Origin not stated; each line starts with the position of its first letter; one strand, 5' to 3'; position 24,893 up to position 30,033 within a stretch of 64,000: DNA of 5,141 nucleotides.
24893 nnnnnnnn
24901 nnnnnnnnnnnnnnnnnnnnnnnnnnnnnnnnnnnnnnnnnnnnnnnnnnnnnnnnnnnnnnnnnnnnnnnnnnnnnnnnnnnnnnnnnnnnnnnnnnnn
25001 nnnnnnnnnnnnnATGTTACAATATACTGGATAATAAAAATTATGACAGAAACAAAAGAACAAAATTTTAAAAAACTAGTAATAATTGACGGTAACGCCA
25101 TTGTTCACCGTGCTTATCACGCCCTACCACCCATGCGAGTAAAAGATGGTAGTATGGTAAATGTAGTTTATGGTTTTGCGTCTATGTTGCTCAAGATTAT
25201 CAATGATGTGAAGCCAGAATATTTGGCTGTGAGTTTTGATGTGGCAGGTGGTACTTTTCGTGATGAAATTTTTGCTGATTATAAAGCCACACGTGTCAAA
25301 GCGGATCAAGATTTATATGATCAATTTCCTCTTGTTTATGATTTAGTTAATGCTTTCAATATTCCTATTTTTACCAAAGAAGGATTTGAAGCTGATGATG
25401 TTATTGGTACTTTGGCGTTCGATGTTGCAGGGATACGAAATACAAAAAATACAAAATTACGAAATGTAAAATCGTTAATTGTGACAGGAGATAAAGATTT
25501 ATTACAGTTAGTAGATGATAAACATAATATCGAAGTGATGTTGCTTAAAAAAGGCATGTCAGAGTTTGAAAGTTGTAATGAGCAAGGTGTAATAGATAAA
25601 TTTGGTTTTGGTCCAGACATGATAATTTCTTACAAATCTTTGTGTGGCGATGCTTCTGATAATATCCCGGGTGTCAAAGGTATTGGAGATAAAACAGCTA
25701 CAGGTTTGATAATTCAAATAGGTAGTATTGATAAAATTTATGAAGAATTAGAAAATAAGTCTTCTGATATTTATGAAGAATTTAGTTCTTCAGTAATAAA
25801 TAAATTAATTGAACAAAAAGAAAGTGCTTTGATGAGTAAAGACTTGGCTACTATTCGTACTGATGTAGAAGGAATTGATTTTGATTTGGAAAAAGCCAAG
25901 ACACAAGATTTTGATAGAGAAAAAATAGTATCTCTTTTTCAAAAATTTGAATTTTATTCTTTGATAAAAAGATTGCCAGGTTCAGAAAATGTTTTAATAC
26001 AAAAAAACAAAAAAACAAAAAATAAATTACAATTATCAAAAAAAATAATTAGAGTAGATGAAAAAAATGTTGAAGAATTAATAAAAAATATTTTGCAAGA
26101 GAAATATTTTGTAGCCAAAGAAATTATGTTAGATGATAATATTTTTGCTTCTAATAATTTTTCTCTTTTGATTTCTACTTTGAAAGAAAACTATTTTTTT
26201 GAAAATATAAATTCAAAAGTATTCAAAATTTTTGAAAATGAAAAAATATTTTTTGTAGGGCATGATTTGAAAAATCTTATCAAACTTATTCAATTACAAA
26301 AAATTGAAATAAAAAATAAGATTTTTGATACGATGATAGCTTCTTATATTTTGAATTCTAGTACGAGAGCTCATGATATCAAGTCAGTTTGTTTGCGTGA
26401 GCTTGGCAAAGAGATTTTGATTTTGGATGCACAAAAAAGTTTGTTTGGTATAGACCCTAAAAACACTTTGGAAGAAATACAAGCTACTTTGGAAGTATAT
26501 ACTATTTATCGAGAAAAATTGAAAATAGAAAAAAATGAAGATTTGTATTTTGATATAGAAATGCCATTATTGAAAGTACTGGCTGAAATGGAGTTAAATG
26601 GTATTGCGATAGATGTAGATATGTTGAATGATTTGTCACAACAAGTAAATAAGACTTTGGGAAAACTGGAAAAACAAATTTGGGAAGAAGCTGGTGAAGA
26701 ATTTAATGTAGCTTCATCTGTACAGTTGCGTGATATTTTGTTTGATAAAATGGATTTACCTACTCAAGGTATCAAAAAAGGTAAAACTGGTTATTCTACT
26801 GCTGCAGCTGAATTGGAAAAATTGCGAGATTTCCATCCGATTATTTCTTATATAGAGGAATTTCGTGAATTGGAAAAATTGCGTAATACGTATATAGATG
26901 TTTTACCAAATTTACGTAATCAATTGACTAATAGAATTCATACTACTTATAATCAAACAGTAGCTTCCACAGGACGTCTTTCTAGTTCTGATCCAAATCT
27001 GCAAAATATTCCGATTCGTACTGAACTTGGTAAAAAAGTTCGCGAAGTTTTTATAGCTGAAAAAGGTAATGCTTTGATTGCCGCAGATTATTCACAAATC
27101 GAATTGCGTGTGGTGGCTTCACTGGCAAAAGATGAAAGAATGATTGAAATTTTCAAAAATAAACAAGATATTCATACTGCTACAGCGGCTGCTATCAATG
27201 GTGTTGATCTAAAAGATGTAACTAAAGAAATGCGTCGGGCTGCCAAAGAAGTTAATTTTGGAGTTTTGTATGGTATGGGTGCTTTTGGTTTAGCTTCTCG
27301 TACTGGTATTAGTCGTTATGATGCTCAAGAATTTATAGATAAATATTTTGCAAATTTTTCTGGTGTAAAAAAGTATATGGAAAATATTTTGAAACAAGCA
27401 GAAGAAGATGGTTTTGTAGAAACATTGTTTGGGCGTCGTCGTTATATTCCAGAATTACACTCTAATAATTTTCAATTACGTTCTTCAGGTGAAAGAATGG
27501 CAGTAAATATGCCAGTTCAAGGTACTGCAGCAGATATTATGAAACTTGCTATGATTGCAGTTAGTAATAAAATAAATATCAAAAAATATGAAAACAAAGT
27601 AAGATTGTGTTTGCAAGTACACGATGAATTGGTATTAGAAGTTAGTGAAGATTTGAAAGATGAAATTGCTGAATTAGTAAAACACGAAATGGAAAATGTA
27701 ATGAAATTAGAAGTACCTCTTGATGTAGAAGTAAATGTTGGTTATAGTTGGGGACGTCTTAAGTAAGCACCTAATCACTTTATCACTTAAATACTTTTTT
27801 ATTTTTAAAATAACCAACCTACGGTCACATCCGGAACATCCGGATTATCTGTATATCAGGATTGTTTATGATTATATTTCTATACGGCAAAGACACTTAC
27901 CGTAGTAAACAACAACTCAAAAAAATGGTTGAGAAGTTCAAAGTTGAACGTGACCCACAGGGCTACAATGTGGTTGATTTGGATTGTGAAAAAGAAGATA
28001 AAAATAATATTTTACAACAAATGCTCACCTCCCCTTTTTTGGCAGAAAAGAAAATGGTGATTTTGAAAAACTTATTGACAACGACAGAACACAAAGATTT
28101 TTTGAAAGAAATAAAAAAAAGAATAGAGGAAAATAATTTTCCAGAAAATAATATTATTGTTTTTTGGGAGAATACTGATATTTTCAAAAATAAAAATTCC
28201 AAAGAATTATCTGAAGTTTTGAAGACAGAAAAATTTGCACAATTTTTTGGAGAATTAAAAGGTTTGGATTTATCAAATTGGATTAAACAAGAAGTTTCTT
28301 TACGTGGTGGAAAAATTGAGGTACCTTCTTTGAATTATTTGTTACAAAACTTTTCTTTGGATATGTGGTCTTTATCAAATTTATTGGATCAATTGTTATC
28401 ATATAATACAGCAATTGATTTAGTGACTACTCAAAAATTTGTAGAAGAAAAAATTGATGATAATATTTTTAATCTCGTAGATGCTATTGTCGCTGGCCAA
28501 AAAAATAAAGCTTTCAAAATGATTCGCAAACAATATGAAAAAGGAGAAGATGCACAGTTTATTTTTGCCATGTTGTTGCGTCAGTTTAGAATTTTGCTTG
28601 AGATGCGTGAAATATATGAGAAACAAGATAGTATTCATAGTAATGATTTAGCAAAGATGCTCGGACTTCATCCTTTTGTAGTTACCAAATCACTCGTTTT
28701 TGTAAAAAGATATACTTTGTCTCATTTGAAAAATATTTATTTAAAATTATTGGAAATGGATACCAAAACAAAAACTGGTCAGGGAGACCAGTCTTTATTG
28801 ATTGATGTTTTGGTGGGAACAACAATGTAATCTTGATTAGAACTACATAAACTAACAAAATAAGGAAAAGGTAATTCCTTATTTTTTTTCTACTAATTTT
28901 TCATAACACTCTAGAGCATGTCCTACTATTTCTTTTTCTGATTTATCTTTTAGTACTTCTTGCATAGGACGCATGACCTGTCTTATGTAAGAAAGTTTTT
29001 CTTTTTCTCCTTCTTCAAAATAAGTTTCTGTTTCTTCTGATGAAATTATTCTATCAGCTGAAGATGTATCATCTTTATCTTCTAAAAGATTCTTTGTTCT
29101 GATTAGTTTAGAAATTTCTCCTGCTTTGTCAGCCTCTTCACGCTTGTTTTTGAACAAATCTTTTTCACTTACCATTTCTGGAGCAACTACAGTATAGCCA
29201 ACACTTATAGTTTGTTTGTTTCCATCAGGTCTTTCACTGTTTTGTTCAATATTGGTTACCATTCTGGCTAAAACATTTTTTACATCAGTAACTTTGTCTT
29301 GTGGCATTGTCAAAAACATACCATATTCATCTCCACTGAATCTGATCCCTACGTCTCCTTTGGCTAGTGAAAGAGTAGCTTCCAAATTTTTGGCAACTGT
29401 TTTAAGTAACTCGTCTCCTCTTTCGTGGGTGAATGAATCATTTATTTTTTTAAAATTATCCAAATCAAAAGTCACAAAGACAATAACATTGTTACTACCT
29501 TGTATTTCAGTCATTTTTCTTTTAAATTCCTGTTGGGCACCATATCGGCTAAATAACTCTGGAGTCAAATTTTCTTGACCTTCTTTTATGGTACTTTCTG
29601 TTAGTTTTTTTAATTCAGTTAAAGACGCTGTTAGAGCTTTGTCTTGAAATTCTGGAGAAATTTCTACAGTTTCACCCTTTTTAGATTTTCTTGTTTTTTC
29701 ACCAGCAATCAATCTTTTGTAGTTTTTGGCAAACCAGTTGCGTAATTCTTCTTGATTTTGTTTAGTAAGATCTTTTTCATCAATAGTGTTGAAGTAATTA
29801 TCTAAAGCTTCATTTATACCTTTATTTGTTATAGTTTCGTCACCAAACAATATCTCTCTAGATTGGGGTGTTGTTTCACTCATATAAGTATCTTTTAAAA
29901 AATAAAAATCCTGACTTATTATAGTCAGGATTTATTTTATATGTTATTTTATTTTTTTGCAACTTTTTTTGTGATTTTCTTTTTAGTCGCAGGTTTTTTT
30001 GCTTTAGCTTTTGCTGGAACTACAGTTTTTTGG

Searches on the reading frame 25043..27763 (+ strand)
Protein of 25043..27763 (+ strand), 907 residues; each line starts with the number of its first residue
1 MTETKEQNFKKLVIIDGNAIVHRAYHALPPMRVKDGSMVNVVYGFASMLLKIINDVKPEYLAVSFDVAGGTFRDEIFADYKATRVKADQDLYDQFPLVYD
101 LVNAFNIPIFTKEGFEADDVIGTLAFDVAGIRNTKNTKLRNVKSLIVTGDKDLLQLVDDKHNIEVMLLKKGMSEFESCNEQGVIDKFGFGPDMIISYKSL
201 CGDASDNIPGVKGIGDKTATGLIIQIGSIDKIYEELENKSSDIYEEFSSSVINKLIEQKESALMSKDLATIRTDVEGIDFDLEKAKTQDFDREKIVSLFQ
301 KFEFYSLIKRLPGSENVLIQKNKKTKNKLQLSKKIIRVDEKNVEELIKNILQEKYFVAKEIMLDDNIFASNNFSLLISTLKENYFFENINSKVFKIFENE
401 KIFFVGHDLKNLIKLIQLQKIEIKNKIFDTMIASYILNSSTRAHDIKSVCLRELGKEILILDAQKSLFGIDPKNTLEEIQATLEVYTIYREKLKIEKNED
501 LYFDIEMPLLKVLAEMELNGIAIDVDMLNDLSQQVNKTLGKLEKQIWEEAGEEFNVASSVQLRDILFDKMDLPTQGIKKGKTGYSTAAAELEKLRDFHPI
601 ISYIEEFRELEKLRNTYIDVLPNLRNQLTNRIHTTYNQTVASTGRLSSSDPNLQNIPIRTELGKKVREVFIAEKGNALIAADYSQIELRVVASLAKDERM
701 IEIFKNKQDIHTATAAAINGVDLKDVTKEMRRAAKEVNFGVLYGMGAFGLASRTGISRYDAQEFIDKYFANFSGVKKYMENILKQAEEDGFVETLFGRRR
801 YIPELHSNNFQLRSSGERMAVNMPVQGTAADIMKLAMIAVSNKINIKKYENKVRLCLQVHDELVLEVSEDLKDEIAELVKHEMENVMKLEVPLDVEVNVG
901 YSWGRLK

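Call 25: search_protein_families(library=pfam, proteins=[window:25043-27763:+], max_evalue=0.05)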
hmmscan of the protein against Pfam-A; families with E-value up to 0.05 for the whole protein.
window:25043-27763:+ (907 aa): 5 families
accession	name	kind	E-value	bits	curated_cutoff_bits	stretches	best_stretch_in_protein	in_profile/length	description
PF00476.26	DNA_pol_A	-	1.1e-156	522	34.3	1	526-904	2-380/381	DNA polymerase family A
PF02739.22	5_3_exonuc_N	-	1.3e-49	168.5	34.3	1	11-188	1-164/164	5'-3' exonuclease, N-terminal resolvase-like domain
PF01367.25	5_3_exonuc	-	2.7e-26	92.3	40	1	191-293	3-97/97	5'-3' exonuclease, C-terminal SAM fold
PF22619.2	DNA_polI_exo1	-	9.7e-09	35.6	27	1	362-452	5-99/140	DNA polymerase I, ribonuclease H-like domain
PF01612.26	DNA_pol_A_exo1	-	6.2e-05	23.3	23.6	1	391-460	66-131/173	3'-5' exonuclease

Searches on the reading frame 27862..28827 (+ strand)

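Call 85: search_protein_families(library=pfam, proteins=[window:27862-28827:+], max_evalue=0.001)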
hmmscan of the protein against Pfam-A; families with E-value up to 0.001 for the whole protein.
window:27862-28827:+ (322 aa): 3 families
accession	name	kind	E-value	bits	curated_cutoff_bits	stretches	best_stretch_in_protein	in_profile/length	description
PF21694.2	DNA_pol3_delta_C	-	3.7e-27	95.2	27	1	200-318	2-118/121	DNA polymerase III delta subunit, C-terminal domain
PF06144.19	DNA_pol3_delta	-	4e-08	33.7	21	1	6-107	2-104/124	DNA polymerase III, delta subunit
PF12169.13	DNA_pol3_gamma3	-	8.5e-05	22.8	24.4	1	201-258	17-74/143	DNA polymerase III subunits gamma and tau domain III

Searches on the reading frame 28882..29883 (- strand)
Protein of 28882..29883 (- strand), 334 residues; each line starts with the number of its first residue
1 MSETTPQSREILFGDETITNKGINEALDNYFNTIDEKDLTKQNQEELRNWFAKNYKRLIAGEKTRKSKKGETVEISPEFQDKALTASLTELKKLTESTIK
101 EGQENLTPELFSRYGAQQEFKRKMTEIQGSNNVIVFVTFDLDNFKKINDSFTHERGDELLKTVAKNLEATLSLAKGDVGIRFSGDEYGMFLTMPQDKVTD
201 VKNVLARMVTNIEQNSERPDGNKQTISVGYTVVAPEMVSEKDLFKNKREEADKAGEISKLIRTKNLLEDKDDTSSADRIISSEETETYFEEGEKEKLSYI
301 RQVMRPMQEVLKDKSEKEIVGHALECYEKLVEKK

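Call 85: search_protein_families(library=pfam, proteins=[window:28882-29883:-], max_evalue=0.001)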
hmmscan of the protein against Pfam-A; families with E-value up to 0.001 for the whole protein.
window:28882-29883:- (334 aa): 1 family
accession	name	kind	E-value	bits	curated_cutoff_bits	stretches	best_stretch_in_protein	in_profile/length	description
PF00990.26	GGDEF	-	5.2e-21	75.5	23.8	1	109-249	8-149/161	Diguanylate cyclase, GGDEF domain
